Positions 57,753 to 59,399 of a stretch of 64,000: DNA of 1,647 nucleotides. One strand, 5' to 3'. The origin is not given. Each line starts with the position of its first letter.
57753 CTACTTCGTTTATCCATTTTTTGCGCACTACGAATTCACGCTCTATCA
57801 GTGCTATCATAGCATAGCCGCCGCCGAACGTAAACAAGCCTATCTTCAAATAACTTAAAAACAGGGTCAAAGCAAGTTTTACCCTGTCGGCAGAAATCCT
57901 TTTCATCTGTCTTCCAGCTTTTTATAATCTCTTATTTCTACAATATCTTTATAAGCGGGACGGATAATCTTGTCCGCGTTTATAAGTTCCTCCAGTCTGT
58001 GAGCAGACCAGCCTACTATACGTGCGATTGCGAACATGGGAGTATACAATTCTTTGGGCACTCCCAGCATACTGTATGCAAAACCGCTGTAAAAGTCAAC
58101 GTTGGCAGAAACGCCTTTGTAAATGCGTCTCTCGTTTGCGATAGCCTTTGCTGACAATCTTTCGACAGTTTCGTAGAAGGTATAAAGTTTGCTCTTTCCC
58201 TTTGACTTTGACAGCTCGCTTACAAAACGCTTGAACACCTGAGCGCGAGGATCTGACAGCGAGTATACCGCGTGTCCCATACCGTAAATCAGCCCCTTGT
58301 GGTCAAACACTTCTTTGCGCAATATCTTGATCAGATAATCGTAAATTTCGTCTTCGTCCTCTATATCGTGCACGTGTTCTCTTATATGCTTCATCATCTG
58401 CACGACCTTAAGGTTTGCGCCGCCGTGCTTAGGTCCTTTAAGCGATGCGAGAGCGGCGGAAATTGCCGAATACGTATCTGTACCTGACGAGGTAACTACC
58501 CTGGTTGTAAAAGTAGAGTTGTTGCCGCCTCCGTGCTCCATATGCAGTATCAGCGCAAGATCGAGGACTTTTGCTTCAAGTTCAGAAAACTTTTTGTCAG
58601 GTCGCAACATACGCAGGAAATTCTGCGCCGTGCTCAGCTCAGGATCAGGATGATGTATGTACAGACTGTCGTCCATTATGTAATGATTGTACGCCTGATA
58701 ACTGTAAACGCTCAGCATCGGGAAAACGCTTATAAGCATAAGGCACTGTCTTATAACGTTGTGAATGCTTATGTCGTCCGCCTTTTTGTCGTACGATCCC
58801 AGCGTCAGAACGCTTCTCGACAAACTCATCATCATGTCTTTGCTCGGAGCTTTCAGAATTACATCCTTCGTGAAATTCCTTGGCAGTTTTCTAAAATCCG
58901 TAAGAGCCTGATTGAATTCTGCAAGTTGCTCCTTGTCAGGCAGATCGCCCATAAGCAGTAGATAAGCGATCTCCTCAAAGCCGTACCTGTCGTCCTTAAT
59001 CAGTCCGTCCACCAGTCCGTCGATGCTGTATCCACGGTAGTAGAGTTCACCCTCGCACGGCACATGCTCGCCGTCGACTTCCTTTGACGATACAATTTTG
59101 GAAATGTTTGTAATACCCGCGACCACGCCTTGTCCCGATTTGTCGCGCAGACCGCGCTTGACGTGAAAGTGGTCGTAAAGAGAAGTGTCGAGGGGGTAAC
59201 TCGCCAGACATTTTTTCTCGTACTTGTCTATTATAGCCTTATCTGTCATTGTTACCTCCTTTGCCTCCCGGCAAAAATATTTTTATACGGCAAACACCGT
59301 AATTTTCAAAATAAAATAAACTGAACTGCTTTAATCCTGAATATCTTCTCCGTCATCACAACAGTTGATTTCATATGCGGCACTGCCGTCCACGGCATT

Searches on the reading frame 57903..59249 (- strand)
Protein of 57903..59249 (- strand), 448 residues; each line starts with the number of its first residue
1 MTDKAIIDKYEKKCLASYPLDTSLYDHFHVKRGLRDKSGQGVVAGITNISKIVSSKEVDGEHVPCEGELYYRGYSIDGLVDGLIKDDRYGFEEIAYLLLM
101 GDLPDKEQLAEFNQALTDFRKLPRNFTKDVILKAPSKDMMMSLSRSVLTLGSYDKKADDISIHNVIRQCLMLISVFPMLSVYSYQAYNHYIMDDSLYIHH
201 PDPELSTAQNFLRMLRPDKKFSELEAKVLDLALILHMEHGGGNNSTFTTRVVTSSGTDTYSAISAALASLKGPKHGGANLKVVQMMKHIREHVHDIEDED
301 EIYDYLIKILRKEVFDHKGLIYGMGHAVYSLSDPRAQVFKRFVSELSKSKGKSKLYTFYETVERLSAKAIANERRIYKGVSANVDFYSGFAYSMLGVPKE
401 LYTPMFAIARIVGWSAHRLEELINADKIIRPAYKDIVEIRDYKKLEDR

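Call 105: search_protein_families(library=pfam, proteins=[window:57903-59249:-], max_evalue=0.00001)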
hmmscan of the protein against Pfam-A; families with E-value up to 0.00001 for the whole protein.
window:57903-59249:- (448 aa): 1 family
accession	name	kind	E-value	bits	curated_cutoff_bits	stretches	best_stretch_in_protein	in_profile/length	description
PF00285.26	Citrate_synt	-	4.7e-118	394.7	27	1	40-432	3-357/357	Citrate synthase, C-terminal domain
